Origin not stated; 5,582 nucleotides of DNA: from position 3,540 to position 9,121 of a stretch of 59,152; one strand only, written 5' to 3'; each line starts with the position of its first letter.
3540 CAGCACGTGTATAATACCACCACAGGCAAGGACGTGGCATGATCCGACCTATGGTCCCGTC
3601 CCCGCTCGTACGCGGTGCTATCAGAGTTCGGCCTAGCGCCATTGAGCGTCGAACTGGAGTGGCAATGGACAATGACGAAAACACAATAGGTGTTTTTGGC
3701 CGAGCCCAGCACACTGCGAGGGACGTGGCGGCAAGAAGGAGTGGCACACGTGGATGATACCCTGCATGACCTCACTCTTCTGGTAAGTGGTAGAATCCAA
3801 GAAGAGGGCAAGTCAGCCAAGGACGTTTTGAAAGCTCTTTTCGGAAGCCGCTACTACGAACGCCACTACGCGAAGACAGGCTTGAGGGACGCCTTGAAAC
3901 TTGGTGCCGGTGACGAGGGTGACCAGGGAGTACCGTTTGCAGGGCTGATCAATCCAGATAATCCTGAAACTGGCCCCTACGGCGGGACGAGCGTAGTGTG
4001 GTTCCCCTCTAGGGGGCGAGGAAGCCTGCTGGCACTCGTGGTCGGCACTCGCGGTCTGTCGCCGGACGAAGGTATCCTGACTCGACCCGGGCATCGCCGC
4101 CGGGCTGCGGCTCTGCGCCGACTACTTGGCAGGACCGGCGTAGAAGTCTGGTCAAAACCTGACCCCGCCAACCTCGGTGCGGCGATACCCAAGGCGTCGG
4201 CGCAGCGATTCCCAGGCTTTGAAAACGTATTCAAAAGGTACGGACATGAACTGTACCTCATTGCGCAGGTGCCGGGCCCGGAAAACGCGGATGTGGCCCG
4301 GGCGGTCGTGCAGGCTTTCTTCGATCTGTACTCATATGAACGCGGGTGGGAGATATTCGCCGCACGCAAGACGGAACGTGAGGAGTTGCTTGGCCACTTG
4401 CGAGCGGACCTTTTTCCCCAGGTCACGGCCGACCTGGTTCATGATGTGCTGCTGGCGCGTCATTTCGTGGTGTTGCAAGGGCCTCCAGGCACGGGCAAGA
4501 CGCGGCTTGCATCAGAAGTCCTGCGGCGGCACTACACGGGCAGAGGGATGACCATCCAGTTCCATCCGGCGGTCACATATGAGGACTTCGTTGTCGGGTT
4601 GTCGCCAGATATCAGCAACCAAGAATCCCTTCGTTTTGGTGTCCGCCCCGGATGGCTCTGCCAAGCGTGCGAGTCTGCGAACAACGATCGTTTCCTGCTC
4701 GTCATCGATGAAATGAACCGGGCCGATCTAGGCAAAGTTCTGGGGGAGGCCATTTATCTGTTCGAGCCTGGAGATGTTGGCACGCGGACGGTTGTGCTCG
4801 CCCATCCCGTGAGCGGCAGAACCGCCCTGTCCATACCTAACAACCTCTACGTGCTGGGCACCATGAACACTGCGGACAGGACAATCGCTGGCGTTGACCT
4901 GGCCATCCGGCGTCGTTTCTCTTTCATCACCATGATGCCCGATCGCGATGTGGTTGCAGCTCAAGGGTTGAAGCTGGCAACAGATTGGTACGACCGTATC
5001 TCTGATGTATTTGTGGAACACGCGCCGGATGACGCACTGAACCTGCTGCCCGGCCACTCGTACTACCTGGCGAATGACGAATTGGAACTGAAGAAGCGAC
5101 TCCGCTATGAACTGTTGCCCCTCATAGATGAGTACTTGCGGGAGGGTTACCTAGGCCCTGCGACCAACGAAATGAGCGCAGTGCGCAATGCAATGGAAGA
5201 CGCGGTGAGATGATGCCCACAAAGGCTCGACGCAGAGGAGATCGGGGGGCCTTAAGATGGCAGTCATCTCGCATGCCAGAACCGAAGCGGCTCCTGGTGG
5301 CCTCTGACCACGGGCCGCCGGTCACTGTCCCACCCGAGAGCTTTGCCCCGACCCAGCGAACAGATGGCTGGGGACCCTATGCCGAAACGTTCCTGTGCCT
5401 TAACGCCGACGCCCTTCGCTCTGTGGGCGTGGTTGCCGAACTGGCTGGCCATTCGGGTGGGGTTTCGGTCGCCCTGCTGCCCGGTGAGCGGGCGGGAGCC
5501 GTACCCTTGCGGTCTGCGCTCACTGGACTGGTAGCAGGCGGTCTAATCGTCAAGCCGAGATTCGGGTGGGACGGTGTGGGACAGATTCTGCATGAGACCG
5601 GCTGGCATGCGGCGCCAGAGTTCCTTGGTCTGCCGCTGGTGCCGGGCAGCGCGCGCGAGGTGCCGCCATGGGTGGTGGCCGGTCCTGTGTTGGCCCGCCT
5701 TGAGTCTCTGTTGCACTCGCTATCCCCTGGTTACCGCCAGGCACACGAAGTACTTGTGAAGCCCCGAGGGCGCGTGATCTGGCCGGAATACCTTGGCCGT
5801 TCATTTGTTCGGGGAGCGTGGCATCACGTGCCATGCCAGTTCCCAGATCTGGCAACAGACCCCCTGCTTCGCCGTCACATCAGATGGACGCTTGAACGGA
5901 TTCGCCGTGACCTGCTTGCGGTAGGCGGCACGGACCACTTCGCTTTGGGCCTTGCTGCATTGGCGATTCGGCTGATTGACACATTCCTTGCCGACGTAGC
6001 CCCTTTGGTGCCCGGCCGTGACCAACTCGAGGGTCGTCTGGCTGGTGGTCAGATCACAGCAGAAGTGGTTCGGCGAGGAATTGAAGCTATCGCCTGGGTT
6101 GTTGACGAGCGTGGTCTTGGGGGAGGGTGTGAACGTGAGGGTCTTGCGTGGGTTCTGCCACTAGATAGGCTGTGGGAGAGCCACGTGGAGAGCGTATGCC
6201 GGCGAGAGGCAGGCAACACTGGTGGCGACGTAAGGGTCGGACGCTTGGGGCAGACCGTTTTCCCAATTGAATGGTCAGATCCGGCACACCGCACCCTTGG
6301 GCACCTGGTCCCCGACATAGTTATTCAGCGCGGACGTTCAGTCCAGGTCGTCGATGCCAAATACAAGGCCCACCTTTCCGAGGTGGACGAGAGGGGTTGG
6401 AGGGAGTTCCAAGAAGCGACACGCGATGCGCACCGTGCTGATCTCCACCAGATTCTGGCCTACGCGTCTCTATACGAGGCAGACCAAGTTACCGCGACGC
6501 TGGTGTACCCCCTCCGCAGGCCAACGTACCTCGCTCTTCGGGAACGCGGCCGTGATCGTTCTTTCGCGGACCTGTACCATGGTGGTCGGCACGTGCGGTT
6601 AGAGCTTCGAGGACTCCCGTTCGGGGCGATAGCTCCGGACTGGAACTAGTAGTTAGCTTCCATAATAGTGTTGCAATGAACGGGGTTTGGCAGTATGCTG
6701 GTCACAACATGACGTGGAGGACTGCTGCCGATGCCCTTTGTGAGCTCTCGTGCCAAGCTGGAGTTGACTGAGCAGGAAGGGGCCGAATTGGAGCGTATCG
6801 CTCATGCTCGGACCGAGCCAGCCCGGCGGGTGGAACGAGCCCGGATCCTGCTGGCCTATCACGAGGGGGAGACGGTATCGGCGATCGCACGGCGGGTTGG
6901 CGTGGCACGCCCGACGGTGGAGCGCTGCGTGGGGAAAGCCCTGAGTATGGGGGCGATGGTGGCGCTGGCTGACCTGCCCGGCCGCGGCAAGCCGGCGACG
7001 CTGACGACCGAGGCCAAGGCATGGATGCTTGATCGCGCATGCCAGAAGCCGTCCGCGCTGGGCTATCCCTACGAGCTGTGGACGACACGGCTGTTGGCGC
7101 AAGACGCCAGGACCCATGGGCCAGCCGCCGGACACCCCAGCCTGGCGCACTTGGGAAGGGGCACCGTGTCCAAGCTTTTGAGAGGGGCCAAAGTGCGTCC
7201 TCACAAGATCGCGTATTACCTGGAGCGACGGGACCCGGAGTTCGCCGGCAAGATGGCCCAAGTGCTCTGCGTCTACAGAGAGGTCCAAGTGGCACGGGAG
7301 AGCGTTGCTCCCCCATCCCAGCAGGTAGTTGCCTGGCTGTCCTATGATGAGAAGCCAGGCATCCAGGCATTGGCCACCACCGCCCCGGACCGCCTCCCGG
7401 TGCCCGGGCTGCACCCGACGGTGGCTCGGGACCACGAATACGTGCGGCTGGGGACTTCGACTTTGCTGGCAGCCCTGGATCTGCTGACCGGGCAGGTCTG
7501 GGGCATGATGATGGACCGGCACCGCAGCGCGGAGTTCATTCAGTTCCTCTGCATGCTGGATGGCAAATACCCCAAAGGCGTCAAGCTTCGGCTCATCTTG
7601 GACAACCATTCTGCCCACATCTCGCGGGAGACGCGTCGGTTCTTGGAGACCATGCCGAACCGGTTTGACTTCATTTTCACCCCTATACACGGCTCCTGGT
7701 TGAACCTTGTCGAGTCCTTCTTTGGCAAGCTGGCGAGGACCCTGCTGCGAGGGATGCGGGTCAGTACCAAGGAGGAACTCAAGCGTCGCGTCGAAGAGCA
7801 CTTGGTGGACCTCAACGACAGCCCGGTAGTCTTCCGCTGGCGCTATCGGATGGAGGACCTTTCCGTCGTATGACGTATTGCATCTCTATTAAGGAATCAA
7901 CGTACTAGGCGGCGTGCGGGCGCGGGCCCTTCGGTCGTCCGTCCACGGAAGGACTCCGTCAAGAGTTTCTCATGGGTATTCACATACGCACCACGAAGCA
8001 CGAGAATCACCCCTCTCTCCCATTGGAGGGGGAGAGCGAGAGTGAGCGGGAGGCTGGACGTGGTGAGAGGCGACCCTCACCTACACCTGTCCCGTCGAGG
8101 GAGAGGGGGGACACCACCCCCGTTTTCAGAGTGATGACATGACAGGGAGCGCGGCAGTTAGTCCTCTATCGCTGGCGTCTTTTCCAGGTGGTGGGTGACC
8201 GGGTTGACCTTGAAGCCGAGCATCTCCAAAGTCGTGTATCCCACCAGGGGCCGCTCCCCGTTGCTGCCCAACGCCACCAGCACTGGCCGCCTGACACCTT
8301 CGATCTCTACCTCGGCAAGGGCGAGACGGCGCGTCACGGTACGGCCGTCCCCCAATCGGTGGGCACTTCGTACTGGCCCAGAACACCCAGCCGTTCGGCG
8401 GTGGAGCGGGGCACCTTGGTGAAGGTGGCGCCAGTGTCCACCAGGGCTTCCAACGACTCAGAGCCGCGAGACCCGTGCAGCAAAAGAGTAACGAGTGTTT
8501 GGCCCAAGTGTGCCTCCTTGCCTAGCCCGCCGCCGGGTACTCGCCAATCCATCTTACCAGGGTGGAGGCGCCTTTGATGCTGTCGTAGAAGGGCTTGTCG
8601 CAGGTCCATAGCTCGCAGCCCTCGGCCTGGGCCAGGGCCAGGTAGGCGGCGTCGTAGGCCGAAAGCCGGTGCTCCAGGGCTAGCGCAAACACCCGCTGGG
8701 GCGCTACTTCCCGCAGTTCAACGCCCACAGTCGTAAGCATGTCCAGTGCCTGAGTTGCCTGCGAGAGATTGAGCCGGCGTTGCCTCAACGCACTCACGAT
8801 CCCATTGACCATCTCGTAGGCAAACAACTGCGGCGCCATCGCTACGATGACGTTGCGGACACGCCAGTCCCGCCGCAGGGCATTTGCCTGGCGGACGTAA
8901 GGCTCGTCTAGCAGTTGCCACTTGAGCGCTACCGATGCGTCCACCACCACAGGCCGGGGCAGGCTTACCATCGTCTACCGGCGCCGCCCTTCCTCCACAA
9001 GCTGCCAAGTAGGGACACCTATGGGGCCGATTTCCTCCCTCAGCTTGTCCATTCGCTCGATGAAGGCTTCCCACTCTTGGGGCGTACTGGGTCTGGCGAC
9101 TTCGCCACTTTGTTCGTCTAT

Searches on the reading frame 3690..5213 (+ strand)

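Call 37: search_protein_families(library=pfam, proteins=[window:3690-5213:+], max_evalue=0.0001)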
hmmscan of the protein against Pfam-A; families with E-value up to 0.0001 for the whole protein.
window:3690-5213:+ (507 aa): 2 families
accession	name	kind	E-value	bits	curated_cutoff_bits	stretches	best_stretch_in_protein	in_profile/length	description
PF07728.20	AAA_5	-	1.3e-13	51.6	22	1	260-410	2-139/139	AAA domain (dynein-related subfamily)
PF13191.12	AAA_16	-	2e-06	28.8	32.6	1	247-307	13-77/167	AAA ATPase domain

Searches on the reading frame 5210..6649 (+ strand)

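Call 37: search_protein_families(library=pfam, proteins=[window:5210-6649:+], max_evalue=0.0001)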
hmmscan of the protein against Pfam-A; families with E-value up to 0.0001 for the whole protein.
window:5210-6649:+ (479 aa): 1 family
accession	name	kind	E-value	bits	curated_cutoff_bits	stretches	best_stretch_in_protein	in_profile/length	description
PF10117.15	McrBC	-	1.6e-11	44.2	23.9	1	308-434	206-318/318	McrBC 5-methylcytosine restriction system component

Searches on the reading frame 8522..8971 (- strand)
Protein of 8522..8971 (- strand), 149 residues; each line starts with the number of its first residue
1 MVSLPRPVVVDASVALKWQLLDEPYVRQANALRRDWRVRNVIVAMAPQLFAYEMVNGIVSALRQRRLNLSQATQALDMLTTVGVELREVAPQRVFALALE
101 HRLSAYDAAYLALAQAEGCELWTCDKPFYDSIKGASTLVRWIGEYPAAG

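Call 37: search_protein_families(library=pfam, proteins=[window:8522-8971:-], max_evalue=0.0001)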
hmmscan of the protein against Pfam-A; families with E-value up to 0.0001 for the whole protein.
window:8522-8971:- (149 aa): 1 family
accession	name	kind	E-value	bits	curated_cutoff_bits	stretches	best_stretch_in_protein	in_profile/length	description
PF01850.27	PIN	-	3e-09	37.9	23.6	1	8-129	1-115/120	PIN domain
